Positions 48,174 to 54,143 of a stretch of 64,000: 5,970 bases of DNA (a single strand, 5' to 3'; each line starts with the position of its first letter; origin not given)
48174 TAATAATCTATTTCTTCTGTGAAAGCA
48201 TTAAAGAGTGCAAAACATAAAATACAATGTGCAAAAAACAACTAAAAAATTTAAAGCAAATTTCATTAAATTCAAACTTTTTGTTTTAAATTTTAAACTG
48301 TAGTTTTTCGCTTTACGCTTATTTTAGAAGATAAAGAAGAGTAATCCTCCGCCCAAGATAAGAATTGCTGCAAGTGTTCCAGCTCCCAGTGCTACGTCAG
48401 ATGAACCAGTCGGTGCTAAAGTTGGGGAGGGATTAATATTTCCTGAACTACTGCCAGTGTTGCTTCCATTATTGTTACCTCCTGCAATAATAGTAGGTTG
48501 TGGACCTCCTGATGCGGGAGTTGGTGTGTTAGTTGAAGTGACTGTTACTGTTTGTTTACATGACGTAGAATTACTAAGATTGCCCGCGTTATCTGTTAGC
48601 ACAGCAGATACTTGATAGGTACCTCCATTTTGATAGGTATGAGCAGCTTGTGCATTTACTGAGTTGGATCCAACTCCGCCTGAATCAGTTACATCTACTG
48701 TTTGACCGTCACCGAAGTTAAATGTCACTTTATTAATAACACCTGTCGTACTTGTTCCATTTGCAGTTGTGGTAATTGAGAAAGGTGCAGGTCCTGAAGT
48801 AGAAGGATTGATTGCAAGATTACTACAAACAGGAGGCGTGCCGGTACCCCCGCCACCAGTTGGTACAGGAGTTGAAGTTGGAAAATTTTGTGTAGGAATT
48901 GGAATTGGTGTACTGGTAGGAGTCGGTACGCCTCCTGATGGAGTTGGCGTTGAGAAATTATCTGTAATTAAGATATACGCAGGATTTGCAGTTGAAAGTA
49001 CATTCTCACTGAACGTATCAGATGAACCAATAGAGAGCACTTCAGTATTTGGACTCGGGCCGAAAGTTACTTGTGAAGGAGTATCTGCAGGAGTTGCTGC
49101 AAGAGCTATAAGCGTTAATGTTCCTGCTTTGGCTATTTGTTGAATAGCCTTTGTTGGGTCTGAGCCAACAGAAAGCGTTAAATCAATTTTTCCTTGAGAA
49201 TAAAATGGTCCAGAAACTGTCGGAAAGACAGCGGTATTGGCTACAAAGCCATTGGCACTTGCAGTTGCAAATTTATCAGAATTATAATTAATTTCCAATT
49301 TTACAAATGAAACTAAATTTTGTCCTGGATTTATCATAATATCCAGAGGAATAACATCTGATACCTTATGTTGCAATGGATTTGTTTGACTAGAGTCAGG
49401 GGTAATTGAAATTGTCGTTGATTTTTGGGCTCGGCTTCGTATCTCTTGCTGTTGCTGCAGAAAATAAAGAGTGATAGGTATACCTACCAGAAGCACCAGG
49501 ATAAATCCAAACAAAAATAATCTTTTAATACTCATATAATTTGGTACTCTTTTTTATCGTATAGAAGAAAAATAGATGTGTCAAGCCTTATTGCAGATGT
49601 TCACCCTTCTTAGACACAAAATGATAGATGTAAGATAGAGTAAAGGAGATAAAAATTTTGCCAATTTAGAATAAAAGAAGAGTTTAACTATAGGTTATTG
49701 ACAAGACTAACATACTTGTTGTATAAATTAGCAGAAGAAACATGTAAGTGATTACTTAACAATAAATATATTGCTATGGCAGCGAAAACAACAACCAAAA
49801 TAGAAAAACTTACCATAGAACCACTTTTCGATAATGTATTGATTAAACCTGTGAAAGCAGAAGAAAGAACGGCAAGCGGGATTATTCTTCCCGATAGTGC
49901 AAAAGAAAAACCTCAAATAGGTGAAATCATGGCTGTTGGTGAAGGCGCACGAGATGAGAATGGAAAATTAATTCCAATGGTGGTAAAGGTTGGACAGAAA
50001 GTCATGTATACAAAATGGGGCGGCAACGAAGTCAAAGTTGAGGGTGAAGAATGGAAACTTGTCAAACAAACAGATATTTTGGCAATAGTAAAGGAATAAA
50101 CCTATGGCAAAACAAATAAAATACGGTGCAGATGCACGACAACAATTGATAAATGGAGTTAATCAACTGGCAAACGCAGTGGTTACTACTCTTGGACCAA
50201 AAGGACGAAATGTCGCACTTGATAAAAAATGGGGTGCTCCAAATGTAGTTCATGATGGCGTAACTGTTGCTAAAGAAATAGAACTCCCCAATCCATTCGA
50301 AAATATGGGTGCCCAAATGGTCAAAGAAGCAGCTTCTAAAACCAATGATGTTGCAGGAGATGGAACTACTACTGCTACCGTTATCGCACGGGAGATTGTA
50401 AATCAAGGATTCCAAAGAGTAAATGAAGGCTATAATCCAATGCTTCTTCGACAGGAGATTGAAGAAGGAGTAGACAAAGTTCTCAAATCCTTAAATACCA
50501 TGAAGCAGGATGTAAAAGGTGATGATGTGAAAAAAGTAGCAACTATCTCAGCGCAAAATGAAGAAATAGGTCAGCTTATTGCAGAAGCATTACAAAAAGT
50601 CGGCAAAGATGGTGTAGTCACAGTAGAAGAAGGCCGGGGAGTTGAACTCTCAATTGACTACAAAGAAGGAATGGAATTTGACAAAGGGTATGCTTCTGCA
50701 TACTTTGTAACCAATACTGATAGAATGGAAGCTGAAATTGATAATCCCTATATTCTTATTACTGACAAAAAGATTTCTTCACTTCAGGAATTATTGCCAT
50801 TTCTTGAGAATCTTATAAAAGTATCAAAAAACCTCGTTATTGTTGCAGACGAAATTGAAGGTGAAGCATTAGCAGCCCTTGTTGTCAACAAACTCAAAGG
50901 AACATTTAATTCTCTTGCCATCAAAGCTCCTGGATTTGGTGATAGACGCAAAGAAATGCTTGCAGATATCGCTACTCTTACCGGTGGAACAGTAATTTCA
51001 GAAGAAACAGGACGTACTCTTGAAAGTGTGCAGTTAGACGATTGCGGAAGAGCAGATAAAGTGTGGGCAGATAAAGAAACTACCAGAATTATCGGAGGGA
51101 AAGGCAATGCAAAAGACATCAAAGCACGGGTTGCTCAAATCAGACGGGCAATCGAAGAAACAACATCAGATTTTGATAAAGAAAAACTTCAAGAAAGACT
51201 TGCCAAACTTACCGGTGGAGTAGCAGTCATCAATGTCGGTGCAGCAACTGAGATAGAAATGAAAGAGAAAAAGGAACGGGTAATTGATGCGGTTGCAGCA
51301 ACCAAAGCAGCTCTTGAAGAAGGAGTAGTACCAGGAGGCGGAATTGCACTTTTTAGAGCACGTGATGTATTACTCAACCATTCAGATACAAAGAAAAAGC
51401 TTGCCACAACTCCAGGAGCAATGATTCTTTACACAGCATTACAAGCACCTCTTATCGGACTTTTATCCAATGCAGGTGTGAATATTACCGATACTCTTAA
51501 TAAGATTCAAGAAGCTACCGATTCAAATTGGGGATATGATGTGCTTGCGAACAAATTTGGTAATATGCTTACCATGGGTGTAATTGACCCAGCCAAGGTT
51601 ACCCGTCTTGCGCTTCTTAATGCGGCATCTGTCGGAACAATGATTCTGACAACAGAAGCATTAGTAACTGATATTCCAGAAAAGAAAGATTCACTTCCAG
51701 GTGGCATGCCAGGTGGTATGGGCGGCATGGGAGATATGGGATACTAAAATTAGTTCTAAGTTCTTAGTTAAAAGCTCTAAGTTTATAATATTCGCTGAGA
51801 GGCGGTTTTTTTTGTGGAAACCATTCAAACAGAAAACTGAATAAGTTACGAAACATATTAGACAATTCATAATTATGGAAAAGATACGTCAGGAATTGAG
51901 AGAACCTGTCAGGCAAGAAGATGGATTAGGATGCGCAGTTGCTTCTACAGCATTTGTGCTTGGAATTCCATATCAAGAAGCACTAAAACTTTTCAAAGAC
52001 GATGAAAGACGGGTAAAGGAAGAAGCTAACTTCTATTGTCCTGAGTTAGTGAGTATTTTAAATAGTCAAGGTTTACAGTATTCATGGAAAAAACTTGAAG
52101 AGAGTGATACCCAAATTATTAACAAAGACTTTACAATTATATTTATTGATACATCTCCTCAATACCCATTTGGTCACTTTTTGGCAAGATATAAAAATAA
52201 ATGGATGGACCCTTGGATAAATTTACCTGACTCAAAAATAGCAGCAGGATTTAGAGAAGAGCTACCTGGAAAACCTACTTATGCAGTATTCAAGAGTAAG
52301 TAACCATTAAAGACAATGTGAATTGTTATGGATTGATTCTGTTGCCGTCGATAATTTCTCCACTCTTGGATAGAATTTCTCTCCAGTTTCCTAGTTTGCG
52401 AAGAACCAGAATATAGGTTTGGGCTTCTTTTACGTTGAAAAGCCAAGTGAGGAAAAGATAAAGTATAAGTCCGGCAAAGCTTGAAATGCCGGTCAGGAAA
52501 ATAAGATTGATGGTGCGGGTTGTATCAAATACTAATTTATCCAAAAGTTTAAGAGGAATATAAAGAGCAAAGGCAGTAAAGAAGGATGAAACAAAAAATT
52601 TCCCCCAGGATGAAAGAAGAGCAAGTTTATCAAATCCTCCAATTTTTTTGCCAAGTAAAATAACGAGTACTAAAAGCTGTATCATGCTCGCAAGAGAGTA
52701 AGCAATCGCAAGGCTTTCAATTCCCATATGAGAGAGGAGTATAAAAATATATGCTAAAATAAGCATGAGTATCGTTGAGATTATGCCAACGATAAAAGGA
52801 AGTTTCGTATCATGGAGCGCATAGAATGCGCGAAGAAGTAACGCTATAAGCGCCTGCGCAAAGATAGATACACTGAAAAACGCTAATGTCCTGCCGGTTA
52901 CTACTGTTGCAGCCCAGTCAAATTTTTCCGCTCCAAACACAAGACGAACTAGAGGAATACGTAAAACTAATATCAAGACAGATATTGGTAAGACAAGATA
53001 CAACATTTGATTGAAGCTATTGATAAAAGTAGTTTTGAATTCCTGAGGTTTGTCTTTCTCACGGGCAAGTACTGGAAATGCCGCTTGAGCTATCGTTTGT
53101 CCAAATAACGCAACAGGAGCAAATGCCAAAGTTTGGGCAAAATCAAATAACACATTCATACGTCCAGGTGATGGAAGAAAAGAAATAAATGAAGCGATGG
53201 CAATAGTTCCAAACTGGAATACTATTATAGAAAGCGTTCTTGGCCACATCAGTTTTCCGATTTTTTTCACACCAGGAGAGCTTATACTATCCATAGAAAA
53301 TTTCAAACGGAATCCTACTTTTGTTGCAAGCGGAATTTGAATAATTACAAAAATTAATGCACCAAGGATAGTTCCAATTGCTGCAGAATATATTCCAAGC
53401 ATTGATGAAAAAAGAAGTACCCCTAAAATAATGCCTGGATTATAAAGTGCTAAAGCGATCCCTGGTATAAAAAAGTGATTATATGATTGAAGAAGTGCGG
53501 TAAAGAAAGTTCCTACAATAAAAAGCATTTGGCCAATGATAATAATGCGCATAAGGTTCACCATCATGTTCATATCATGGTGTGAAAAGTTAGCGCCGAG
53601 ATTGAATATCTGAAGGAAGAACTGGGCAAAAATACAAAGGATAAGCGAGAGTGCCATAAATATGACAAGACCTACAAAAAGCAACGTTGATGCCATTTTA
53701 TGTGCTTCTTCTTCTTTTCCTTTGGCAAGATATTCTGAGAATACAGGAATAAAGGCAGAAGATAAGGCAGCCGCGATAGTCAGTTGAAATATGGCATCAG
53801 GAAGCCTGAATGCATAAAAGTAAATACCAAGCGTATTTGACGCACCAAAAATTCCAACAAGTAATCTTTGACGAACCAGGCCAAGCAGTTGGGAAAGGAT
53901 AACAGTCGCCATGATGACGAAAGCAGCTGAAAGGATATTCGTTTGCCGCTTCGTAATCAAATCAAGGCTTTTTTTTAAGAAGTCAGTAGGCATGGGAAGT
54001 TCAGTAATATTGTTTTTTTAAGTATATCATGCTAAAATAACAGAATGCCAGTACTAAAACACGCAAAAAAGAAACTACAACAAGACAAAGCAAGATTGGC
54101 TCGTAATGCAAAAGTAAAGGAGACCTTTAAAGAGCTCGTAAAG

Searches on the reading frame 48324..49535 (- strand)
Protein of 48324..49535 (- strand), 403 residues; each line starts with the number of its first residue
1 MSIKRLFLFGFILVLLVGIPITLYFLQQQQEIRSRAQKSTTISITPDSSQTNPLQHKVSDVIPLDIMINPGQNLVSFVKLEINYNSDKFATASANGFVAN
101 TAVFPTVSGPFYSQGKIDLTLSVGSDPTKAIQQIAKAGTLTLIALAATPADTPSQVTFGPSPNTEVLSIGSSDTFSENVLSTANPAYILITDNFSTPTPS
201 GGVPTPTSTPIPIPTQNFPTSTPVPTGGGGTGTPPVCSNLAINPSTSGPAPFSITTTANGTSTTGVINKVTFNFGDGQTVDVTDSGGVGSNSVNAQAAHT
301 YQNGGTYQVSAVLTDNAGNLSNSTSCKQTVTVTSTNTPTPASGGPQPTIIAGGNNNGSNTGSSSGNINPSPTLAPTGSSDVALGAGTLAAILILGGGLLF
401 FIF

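Call 61: search_protein_families(library=pfam, proteins=[window:48324-49535:-], max_evalue=0.00001)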
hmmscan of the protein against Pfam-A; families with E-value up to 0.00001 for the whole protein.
window:48324-49535:- (403 aa): 1 family
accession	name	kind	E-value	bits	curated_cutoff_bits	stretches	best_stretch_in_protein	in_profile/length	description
PF00801.26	PKD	-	3.1e-06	27.5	23.5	1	242-325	4-77/80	PKD domain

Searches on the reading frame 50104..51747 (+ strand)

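Call 61: search_protein_families(library=pfam, proteins=[window:50104-51747:+], max_evalue=0.00001)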
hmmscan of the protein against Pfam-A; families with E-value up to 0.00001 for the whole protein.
window:50104-51747:+ (547 aa): 1 family
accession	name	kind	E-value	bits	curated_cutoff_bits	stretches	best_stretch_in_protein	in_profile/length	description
PF00118.29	Cpn60_TCP1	-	3.1e-65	221.2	34.3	1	22-523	1-488/490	TCP-1/cpn60 chaperonin family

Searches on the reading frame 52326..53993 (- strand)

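Call 61: search_protein_families(library=pfam, proteins=[window:52326-53993:-], max_evalue=0.00001)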
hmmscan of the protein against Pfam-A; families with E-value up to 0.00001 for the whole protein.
window:52326-53993:- (555 aa): 3 families
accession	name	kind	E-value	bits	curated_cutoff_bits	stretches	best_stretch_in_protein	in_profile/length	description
PF03023.19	MurJ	-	4.6e-61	207.3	27.4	1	48-479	4-431/451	Lipid II flippase MurJ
PF13440.11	Polysacc_synt_3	-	4.6e-12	46.2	23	1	186-356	124-287/293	Polysaccharide biosynthesis protein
PF01554.23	MatE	-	1.1e-06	28.9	24.9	0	28-177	3-144/161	MatE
